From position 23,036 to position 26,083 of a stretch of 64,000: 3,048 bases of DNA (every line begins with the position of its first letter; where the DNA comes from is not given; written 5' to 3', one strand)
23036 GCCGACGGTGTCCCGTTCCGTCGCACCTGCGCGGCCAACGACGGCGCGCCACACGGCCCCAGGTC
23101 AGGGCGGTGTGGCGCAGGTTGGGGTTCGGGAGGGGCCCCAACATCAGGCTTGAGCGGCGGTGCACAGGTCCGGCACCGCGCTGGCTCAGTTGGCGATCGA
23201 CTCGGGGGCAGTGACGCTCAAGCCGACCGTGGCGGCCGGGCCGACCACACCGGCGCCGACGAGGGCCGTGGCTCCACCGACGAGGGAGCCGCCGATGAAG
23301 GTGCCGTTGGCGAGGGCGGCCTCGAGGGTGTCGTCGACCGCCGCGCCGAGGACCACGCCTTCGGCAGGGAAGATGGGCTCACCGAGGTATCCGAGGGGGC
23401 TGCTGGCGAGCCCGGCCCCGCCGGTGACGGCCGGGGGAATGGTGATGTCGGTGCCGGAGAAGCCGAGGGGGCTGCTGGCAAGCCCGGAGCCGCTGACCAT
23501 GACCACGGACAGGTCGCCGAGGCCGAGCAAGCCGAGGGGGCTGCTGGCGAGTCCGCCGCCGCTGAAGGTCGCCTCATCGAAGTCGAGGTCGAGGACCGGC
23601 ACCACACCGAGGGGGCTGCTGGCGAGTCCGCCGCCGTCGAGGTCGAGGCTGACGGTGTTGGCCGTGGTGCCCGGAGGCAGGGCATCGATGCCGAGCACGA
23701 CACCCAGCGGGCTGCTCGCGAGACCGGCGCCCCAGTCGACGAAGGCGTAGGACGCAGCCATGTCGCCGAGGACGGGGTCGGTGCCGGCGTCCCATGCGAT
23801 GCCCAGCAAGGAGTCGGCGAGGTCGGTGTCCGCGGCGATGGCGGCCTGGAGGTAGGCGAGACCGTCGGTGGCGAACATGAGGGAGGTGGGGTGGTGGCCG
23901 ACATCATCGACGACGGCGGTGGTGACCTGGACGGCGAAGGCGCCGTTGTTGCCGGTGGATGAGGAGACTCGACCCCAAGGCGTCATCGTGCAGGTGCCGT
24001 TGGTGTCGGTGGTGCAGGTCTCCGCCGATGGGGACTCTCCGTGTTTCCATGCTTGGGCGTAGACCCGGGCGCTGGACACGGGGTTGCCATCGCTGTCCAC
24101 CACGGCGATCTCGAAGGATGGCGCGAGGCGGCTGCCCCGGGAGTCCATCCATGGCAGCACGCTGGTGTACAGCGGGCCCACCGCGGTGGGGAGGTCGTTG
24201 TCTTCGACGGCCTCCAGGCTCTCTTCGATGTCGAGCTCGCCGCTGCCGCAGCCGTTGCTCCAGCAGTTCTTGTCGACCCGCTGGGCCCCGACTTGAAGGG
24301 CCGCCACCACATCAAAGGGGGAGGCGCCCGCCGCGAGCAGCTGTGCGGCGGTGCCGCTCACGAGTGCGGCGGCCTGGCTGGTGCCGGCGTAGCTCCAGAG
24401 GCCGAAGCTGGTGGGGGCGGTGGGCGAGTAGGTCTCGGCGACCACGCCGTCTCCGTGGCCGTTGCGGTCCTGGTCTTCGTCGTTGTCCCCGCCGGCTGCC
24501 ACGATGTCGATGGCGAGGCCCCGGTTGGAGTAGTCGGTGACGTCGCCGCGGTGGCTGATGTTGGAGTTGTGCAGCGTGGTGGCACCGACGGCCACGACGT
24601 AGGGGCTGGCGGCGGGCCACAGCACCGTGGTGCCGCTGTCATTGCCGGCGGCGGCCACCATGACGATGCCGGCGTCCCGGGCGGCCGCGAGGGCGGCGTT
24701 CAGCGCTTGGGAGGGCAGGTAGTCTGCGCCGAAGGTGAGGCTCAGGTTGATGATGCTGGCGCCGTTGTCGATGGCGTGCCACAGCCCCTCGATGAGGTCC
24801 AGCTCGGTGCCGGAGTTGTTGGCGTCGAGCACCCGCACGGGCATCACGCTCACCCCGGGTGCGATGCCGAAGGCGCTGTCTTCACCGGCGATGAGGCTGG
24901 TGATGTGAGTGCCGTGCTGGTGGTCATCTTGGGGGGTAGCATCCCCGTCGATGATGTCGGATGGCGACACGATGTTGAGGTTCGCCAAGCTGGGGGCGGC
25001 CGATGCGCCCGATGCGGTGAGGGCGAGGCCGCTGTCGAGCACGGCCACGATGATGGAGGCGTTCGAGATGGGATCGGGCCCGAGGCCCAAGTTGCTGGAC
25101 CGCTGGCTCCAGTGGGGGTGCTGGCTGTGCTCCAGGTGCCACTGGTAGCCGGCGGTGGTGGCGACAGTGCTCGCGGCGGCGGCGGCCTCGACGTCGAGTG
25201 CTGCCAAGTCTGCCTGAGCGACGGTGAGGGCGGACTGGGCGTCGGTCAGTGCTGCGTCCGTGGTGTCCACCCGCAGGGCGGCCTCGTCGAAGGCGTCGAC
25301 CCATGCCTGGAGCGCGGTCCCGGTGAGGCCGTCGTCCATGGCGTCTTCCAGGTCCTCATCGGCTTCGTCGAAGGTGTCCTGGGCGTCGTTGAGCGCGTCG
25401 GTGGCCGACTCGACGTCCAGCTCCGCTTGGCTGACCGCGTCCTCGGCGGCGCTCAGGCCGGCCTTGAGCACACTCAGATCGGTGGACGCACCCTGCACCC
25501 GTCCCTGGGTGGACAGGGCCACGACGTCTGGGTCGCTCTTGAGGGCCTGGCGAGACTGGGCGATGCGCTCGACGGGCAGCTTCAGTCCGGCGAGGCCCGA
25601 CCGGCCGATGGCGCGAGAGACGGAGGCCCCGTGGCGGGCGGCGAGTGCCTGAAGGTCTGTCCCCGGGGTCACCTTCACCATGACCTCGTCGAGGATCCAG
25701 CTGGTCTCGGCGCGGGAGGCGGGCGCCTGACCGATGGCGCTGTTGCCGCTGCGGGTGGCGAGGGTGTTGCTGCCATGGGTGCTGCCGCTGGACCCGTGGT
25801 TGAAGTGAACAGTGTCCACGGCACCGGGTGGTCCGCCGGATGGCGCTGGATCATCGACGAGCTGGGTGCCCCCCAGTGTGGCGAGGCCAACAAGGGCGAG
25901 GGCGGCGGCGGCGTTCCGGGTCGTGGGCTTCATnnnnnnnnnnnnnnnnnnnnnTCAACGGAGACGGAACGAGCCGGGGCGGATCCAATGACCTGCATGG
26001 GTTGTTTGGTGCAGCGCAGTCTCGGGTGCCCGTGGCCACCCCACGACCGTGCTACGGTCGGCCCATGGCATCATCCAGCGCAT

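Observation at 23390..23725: Subtilisin carrying five invariant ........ motifs: possible built-in substrate cassette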

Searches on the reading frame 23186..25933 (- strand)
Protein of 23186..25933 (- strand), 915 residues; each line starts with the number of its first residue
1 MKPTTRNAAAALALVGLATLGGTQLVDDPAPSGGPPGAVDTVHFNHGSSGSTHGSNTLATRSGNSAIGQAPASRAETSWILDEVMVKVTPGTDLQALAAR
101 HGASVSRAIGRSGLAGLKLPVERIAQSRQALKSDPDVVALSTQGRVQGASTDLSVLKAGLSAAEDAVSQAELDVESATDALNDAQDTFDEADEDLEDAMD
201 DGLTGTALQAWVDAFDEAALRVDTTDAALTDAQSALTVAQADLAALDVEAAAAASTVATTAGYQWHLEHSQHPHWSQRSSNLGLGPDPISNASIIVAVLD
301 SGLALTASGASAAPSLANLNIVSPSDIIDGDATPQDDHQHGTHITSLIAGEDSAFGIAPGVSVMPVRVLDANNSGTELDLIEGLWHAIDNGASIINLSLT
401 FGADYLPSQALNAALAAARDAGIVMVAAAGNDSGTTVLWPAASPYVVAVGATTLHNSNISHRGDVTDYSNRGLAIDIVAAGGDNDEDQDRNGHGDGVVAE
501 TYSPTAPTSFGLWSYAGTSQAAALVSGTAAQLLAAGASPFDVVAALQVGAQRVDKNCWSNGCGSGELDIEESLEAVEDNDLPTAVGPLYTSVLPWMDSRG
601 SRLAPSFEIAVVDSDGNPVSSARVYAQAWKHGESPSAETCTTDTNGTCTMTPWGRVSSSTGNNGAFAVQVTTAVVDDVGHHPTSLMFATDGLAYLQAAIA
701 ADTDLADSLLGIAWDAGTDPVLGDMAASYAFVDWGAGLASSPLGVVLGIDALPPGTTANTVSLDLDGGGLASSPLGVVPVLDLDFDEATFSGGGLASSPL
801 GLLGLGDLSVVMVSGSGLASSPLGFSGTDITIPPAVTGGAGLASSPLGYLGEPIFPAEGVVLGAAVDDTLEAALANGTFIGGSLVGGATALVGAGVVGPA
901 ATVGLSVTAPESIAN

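Call 3: search_protein_families(library=pfam, proteins=[window:23186-25933:-], max_evalue=1)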
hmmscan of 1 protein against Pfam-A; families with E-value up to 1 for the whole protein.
window:23186-25933:- (915 aa): 9 families
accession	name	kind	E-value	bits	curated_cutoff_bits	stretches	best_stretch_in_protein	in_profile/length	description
PF00082.27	Peptidase_S8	-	3.5e-35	122.2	21.8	1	293-538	3-261/288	Subtilase family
PF22148.1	Fervidolysin_NPro-like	-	0.00036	21.3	21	1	69-137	5-75/81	Fervidolysin N-terminal prodomain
PF02369.22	Big_1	-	0.00072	20.1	34.9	1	608-651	22-65/93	Bacterial Ig-like domain (group 1)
PF24107.1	DUF7382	-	0.0011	19.3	27.4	1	607-651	22-65/65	Domain of unknown function (DUF7382)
PF13620.12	CarboxypepD_reg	-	0.0096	16.7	32.3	1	611-647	6-39/82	Carboxypeptidase regulatory-like domain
PF17789.7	MG4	-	0.014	16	24.7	1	606-651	17-59/95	Macroglobulin domain MG4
PF20598.4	DUF6795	-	0.082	13.7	27.4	1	611-655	4-48/103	Domain of unknown function (DUF6795)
PF13115.11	YtkA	-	0.14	13.3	25.9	0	607-639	24-58/85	YtkA-like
PF07926.17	TPR_MLP1_2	-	0.98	9.9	36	1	150-200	56-106/129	TPR/MLP1/MLP2-like protein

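Call 4: search_protein_families(library=ncbifam, proteins=[window:23186-25933:-], max_evalue=1)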
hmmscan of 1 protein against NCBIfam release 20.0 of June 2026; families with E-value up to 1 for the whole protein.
window:23186-25933:- (915 aa): 9 families
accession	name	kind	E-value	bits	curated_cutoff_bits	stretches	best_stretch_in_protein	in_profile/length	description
TIGR03921.1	T7SS_mycosin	equivalog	2e-34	119.3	278.75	1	293-576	14-288/353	type VII secretion-associated serine protease mycosin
TIGR03895.1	protease_PatA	subfamily_domain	4.1e-17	62.2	421.05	1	340-553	1-203/606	PatA/PatG family cyanobactin maturation protease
NF049966.1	QH_SP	equivalog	6.7e-17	61.6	165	1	296-450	2-141/219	subtilisin-like serine protease QhpE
NF033595.1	denti_PrtP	equivalog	8.4e-12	44.5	300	1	396-589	343-517/606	dentilisin complex serine proteinase subunit PrtP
NF040553.1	SGO_0316_fam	subfamily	0.0012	16.5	1400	1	332-439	352-470/1486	SGO_0316/SGO_0317 family LPXTG-anchored serine peptidase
NF042956.1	IteS_antiphage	equivalog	0.0041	15.4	900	1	284-532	248-508/747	S8 family anti-phage peptidase IteS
TIGR04134.1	lipo_with_rSAM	hypoth_equivalog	0.092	12.8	39.8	1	609-650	44-89/150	radical SAM-associated putative lipoprotein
TIGR04320.1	Surf_Exclu_PgrA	domain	0.095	12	70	1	142-246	254-355/360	SEC10/PgrA surface exclusion domain-containing protein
TIGR02168.1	SMC_prok_B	equivalog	0.13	9.9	567.35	1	140-258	822-941/1181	chromosome segregation protein SMC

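Call 9: find_homologous_proteins(query=window:23186-25933:-, max_evalue=0.001)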
Query window:23186-25933:- (915 aa): 175 proteins with E <= 0.001 among 8000 candidates; the best 120 are listed.
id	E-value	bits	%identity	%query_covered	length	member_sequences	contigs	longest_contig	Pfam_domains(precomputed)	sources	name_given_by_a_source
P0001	0.0e+0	1949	100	100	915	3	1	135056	PF00082.28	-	-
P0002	6.4e-250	850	50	100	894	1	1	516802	PF00082.28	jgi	jgi:hypothetical protein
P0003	1.6e-242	826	50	98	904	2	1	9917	PF00082.28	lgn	-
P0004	1.8e-206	706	50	81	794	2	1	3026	PF00082.28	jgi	jgi:hypothetical protein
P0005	8.1e-167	575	42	91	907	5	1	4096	PF00082.28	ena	-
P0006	3.6e-128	447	42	71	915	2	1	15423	PF00082.28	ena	-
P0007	3.9e-120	421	43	69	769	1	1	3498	PF00082.28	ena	-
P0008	1.9e-119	418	42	69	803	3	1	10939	PF00082.28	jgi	jgi:hypothetical protein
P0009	4.6e-118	414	43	67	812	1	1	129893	PF00082.28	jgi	jgi:hypothetical protein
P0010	1.8e-116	409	42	70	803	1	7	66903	PF00082.28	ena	-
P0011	1.2e-111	393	40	69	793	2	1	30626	PF00082.28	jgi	-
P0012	2.2e-109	385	43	68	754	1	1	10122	PF00082.28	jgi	jgi:Subtilase family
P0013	8.1e-105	370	43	63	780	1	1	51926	PF00082.28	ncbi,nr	ncbi:MAG: S8 family serine peptidase [Myxococcales bacterium]|nr:S8 family serine peptidase [Myxococ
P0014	9.6e-104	366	40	66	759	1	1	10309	PF22148.2,PF00082.28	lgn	-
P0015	1.6e-103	366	39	65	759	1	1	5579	PF22148.2,PF00082.28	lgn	-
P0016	3.5e-103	365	39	69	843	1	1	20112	PF22148.2,PF00082.28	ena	-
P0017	7.8e-103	363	41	62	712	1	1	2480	PF00082.28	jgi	jgi:hypothetical protein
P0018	6.0e-101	357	42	60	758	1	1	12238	PF00082.28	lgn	-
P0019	1.3e-100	356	38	70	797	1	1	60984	PF00082.28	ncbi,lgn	ncbi:MAG: S8 family serine peptidase [Myxococcota bacterium]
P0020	6.5e-100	354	43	58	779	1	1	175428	PF00082.28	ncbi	ncbi:MAG: S8 family serine peptidase [Myxococcota bacterium]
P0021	7.5e-99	350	42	62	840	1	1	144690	PF00082.28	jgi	jgi:hypothetical protein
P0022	1.9e-98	349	37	70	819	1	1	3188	PF22148.2,PF00082.28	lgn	-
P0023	3.1e-98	348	45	58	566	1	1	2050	PF00082.28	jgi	jgi:hypothetical protein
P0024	3.6e-98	348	40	62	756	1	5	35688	PF00082.28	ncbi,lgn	-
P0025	4.8e-97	344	39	65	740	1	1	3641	PF00082.28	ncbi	-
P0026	1.3e-95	340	45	53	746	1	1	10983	PF00082.28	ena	-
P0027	3.4e-93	332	35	66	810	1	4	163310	PF00082.28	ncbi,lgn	-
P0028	1.0e-91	327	36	69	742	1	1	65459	PF00082.28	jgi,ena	-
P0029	7.1e-91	324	39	61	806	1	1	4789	PF00082.28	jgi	jgi:subtilisin family serine protease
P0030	1.3e-90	323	41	55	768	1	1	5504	PF00082.28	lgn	-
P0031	1.6e-90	323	39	67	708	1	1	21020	PF00082.28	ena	-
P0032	5.3e-90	321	37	67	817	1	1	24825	PF22148.2,PF00082.28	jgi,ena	-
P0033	9.2e-90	320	38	61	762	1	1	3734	PF00082.28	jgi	-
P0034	1.3e-88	316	40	53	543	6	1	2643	PF00082.28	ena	-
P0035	2.9e-87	312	40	59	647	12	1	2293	PF00082.28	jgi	jgi:hypothetical protein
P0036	7.0e-87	311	37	70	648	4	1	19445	PF00082.28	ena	-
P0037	9.8e-85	304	35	77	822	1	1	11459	PF00082.28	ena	-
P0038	1.9e-84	303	39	63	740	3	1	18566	PF00082.28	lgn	-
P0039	3.3e-84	302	40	51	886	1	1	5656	PF11617.14,PF00082.28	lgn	-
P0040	4.9e-84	301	39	64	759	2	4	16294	PF00082.28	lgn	-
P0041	2.2e-82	296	37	70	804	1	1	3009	PF00082.28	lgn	-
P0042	3.2e-80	289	34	74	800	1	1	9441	PF22148.2,PF00082.28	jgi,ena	-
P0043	1.1e-79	287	39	58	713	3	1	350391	PF00082.28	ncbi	ncbi:MAG: S8 family serine peptidase [Myxococcota bacterium]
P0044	1.7e-79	286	42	49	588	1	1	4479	PF00082.28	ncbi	ncbi:MAG: S8 family serine peptidase, partial [Myxococcota bacterium]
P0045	2.9e-78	282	40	53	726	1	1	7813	PF00082.28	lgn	-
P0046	5.6e-76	275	36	61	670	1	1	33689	PF00082.28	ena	-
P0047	7.1e-73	264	35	61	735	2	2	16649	PF00082.28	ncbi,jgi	jgi:hypothetical protein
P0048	3.5e-70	255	35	58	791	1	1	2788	PF00082.28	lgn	-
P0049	6.5e-69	251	37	53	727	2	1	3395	PF00082.28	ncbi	-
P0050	4.6e-64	235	34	55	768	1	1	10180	PF00082.28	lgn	-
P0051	6.2e-64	235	36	62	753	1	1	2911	PF00082.28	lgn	-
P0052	1.2e-56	211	41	39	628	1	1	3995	PF00082.28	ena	-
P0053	6.4e-46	175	34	44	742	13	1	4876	PF00082.28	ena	-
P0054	7.2e-41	158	33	62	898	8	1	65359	PF22148.2,PF00082.28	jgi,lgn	jgi:hypothetical protein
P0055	3.2e-40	156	36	44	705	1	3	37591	PF00082.28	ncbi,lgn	-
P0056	5.2e-33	132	37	35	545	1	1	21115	PF00082.28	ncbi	-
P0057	7.2e-32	129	37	35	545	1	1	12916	PF00082.28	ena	-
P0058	7.3e-31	125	37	35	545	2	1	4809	PF00082.28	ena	-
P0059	7.7e-30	122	39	26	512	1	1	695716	PF22148.2,PF00082.28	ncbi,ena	-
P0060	4.3e-29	120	39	27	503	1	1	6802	PF22148.2,PF00082.28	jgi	jgi:serine protease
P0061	3.1e-28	117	38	28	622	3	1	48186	PF00082.28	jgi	jgi:serine protease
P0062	2.6e-27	114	37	27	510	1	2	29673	PF00082.28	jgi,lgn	jgi:serine protease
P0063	2.7e-27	114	36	30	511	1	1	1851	PF22148.2,PF00082.28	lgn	-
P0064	9.5e-27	112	36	28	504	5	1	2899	PF00082.28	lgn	-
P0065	2.0e-25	107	40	21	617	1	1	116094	PF00082.28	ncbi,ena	-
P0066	2.2e-25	107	36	30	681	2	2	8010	PF01186.23,PF00082.28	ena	-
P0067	2.0e-24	104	33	36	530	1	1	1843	PF00082.28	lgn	-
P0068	1.2e-23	101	36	27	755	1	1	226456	PF00082.28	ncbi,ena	-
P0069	1.7e-23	101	33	30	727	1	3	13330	PF22148.2,PF13860.13,PF00082.28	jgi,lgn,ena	-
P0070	3.0e-22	97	34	30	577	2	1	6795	PF22148.2,PF00082.28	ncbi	-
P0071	3.7e-22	97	35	28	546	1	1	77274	PF00082.28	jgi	jgi:serine protease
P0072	6.7e-22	96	37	27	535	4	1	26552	PF00082.28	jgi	jgi:serine protease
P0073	5.6e-21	93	33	30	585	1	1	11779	PF22148.2,PF00404.25,PF00082.28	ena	-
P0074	1.4e-20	91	36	27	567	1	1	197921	PF22148.2,PF00082.28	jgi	jgi:serine protease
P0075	2.5e-20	91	35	31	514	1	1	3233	PF00082.28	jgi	jgi:serine protease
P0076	7.7e-20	89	32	39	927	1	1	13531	PF25059.2,PF00041.28,PF00082.28,PF16656.12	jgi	-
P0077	1.2e-19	88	34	28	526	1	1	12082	PF22148.2,PF00082.28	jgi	-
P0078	1.6e-19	88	33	32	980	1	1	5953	PF22148.2,PF13860.13,PF00082.28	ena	-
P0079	4.4e-19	86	35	28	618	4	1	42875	PF00082.28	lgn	-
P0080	5.3e-18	83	41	26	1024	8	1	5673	PF12819.14,PF13620.13,PF17210.10,PF00082.28,PF11721.15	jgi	jgi:thermitase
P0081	9.8e-17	79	39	21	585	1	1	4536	PF13205.13,PF00082.28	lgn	-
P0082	1.7e-16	78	43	21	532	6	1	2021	PF13205.13,PF00082.28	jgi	jgi:serine protease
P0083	4.5e-16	76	39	22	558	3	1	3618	PF13205.13,PF00082.28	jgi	jgi:subtilisin family serine protease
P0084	4.6e-16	76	36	21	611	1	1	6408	PF13205.13,PF00082.28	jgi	jgi:subtilisin family serine protease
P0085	5.4e-16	76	36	21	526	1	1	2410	PF13205.13,PF00082.28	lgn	-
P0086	7.4e-16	76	33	31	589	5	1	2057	PF00082.28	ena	-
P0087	7.5e-16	76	36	28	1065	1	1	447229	PF12819.14,PF17210.10,PF00082.28,PF11721.15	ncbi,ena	-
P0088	7.6e-16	76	33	31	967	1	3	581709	PF13205.13,PF04122.18,PF00082.28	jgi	jgi:subtilisin family serine protease/putative cell wall-binding protein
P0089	1.5e-15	75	33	31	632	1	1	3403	PF00082.28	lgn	-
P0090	1.8e-15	74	37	24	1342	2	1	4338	PF01839.30,PF13205.13,PF13517.13,PF00082.28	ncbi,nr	ncbi:MAG: S8 family serine peptidase, partial [Actinobacteria bacterium]|nr:S8 family serine peptida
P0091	2.1e-15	74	30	32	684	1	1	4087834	PF04122.18,PF00082.28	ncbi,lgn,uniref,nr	ncbi:Thermophilic serine proteinase precursor [Bacillus sp. THAF10]|uniref:S8 family serine peptidas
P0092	2.3e-15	74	40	17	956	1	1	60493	PF00082.28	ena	-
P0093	2.5e-15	74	37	26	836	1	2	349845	PF00082.28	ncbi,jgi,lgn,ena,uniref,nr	ncbi:MAG: hypothetical protein COA71_09115 [SAR86 cluster bacterium]|uniref:Peptidase S8/S53 domain-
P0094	4.3e-15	73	34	25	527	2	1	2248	PF00082.28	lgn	-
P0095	5.6e-15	73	37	24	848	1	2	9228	PF18986.6,PF00082.28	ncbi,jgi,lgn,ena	-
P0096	7.5e-15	72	35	32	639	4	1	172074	PF00082.28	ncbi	ncbi:MAG: serine protease [Candidatus Poriferisodalaceae bacterium]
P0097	7.9e-15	72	34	28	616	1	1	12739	PF07705.18,PF00082.28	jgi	-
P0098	8.6e-15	72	41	21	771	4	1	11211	PF00082.28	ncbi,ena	-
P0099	1.3e-14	72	37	23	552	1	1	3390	PF00082.28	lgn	-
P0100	1.9e-14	71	38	22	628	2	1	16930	PF00082.28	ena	-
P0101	2.4e-14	71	36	21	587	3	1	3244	PF22148.2,PF00082.28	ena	-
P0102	2.5e-14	71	36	21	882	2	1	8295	PF22148.2,PF00082.28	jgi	jgi:serine protease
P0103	3.0e-14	70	32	33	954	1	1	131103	PF00082.28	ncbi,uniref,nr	ncbi:S8 family peptidase [Parahaliea mediterranea]|uniref:S8 family serine peptidase n=1 Tax=Parahal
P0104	3.2e-14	70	35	28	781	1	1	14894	PF01839.30,PF13517.13,PF00082.28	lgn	-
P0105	3.3e-14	70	35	22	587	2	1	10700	PF17957.8,PF00082.28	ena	-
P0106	3.9e-14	70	36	21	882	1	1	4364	PF04151.22,PF00082.28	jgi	jgi:serine protease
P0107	4.2e-14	70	39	16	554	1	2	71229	PF00082.28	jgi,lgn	-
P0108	8.1e-14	69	33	26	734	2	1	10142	PF22148.2,PF13620.13,PF00082.28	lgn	-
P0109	8.8e-14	69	36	21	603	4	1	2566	PF22148.2,PF00082.28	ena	-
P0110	2.7e-13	67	30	35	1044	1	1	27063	PF19190.7,PF00082.28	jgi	jgi:serine protease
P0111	3.5e-13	67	37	29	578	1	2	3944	PF00082.28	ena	-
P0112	4.0e-13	67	42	16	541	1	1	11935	PF00082.28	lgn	-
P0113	6.0e-13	66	29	40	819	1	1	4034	PF22148.2,PF00082.28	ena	-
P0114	1.1e-12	65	38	22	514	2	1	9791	PF00082.28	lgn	-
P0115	2.6e-12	64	36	28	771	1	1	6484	PF00082.28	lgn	-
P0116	3.1e-12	64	38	18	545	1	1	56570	PF00082.28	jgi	jgi:hypothetical protein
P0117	3.8e-12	63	37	22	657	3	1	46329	PF00041.28,PF00082.28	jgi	-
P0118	8.4e-12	62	37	16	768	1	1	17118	PF00082.28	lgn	-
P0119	1.9e-11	61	33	34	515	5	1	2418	PF00082.28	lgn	-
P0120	2.1e-11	61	36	27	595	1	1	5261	PF18914.7,PF00082.28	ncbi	-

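Call 22: find_encoding_contigs(protein=P0002, flank=8000, max_places=2)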
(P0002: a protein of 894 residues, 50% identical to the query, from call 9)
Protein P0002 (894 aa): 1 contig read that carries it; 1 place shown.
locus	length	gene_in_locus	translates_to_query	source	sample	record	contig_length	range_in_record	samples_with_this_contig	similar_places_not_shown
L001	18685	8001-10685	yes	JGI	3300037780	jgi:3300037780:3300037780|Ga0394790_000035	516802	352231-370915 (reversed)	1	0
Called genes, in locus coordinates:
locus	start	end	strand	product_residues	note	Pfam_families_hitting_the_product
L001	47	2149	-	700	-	-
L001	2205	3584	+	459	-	-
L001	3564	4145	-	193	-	PF05685:Uma2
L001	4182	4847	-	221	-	PF12836:HHH_3 (faint)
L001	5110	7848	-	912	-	PF13620:CarboxypepD_reg (faint)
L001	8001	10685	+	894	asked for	PF00082:Peptidase_S8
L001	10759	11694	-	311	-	PF00126:HTH_1, PF03466:LysR_substrate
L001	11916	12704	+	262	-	PF01784:DUF34_NIF3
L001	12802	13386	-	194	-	-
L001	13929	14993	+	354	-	-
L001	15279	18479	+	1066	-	-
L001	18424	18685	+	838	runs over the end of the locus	PF00069:Pkinase, PF07714:PK_Tyr_Ser-Thr, PF03781:FGE-sulfatase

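Call 23: find_encoding_contigs(protein=P0009, flank=8000, max_places=2)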
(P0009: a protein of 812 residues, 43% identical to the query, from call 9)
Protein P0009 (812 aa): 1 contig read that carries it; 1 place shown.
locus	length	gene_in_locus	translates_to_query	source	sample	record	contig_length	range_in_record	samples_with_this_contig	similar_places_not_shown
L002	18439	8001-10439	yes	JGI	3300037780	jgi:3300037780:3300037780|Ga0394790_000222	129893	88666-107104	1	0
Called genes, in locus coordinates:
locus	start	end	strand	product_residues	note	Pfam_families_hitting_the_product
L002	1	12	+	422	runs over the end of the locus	PF01625:PMSR, PF01641:SelR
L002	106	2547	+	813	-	PF00486:Trans_reg_C, PF13424:TPR_12 (weak)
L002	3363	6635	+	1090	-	-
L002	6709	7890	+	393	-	PF19077:Big_13 (faint), PF01551:Peptidase_M23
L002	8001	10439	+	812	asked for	PF00082:Peptidase_S8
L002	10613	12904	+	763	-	PF11617:Cu-binding_MopE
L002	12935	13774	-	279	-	PF02146:SIR2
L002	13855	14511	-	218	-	PF07705:CARDB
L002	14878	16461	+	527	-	-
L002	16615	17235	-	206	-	PF00440:TetR_N, PF14514:TetR_C_9 (weak), PF17938:TetR_C_29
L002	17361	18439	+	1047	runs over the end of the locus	PF00067:p450, PF00258:Flavodoxin_1, PF00667:FAD_binding_1, PF00175:NAD_binding_1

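Call 30: search_solved_structures(query=window:23186-25933:-, max_evalue=0.001)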
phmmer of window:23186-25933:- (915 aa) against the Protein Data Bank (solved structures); distinct sequences matched with E-value up to 0.001: 116 (the best 60 are shown).
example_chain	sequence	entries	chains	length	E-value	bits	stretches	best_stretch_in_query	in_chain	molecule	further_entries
9rk9_B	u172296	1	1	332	5.8e-31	110.7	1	275-544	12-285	Subtilisin-like serine protease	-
1dbi_A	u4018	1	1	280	5.7e-20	74.4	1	314-483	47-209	AK.1 SERINE PROTEASE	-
1q5p_A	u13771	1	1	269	1.4e-16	63.1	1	299-482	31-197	Serine protease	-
1c9m_A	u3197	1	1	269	1.7e-16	62.9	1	299-482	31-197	SERINE PROTEASE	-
5arb_A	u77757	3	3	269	1.7e-16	62.8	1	299-482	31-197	SUBTILISIN SAVINASE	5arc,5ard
1mpt_A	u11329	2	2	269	2e-16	62.6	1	299-482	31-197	M-PROTEASE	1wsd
9ues_B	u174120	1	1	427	2.3e-16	62.4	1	312-535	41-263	Subtilisin-like serine protease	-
1ah2_A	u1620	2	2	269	3.1e-16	62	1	299-482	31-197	SERINE PROTEASE PB92 | SUBTILISIN SAVINASE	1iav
1gci_A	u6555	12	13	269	3.2e-16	62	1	299-482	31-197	SUBTILISIN | Subtilisin Savinase | SAVINASE (TM)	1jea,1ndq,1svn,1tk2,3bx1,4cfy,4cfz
1s01_A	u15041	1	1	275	3.9e-16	61.7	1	293-474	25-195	Subtilisin BPN'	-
3afg_A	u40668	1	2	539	5.1e-16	61.3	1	313-535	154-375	Subtilisin-like serine protease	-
1sel_A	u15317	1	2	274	5.1e-16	61.3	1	292-479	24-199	SELENOSUBTILISIN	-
1avt_A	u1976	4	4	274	5.1e-16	61.3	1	292-479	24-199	SUBTILISIN CARLSBERG, TYPE VIII | KerA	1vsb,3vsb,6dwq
1ndu_A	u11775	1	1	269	6.6e-16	60.9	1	299-482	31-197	Subtilisin Savinase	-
1tec_E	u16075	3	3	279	7.9e-16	60.7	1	303-553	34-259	THERMITASE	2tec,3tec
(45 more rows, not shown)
